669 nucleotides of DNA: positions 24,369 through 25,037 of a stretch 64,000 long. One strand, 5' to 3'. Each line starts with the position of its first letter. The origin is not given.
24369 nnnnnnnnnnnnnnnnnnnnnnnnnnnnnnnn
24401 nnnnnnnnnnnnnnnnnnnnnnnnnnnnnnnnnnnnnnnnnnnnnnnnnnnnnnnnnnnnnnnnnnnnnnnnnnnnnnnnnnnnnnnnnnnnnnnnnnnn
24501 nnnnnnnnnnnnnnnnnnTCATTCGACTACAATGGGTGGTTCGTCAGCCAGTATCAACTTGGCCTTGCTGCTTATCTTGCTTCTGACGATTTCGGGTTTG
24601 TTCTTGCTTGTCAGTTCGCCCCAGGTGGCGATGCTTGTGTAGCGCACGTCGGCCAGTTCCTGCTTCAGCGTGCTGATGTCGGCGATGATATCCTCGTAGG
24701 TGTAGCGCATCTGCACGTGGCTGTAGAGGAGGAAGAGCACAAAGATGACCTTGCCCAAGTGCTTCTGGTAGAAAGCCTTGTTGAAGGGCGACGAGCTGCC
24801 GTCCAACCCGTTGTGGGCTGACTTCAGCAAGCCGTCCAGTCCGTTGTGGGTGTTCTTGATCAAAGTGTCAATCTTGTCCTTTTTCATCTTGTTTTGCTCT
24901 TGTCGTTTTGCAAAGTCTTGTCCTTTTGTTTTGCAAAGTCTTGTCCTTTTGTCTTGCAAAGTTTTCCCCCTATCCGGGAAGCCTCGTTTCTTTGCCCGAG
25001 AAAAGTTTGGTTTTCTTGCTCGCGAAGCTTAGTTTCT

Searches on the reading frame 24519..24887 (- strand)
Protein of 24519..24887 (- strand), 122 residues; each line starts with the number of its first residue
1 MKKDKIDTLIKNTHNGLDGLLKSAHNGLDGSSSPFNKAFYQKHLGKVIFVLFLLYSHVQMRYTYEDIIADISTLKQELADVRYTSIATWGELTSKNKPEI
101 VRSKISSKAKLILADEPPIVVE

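Call 46: search_protein_families(library=pfam, proteins=[window:24519-24887:-])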
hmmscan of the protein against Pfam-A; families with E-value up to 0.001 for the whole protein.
window:24519-24887:- (122 aa): 1 family
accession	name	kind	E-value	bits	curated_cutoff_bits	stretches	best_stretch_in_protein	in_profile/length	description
PF19579.4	FtsL_2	-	3.9e-07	30.3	24.6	1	40-121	14-94/100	Bacteriodetes cell division protein (FtsL-like)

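Call 49: find_encoding_contigs(protein=window:24519-24887:-, flank=3000, max_places=10)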
Protein window:24519-24887:- (122 aa): 11 contigs read that carry it; 10 places shown.
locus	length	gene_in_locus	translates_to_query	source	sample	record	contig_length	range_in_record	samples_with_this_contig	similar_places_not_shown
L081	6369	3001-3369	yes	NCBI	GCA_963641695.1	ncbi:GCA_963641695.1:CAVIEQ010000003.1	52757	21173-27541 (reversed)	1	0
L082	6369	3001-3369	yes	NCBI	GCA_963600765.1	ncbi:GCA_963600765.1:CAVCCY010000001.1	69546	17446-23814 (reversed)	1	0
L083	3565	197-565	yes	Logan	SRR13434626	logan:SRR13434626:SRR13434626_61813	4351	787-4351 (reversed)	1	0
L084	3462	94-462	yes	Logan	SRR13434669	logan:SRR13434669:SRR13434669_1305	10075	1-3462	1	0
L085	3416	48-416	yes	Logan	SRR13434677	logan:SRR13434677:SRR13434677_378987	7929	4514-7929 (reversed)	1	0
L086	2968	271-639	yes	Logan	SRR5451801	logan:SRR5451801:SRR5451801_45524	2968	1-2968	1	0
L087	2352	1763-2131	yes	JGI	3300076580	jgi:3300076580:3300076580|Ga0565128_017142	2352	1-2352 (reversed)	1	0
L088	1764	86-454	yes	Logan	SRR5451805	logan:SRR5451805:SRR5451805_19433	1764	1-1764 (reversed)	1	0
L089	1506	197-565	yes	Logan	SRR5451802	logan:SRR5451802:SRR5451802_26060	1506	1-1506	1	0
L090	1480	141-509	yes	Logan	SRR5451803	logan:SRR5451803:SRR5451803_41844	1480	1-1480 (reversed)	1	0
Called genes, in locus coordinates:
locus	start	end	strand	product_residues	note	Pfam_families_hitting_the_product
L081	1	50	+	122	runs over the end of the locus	PF14114:DUF4286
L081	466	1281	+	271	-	PF12836:HHH_3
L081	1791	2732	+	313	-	PF01795:Methyltransf_5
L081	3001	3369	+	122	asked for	PF19579:FtsL_2 (weak)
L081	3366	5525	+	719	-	PF03717:PBP_dimer, PF00905:Transpeptidase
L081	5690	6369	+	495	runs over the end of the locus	PF01225:Mur_ligase, PF08245:Mur_ligase_M, PF02875:Mur_ligase_C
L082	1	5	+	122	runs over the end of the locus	PF14114:DUF4286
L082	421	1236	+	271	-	PF12836:HHH_3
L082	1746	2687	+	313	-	PF01795:Methyltransf_5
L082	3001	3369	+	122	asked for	PF19579:FtsL_2 (weak)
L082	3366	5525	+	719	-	PF03717:PBP_dimer, PF00905:Transpeptidase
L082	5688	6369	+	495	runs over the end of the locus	PF01225:Mur_ligase, PF08245:Mur_ligase_M, PF02875:Mur_ligase_C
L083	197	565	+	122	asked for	PF19579:FtsL_2 (weak)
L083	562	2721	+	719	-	PF03717:PBP_dimer, PF00905:Transpeptidase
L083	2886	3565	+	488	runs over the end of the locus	?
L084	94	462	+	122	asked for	PF19579:FtsL_2 (weak)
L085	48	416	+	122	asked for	PF19579:FtsL_2 (weak)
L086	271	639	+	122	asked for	PF19579:FtsL_2 (weak)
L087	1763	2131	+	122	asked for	PF19579:FtsL_2 (weak)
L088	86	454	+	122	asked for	PF19579:FtsL_2 (weak)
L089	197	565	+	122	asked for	PF19579:FtsL_2 (weak)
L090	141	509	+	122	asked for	PF19579:FtsL_2 (weak)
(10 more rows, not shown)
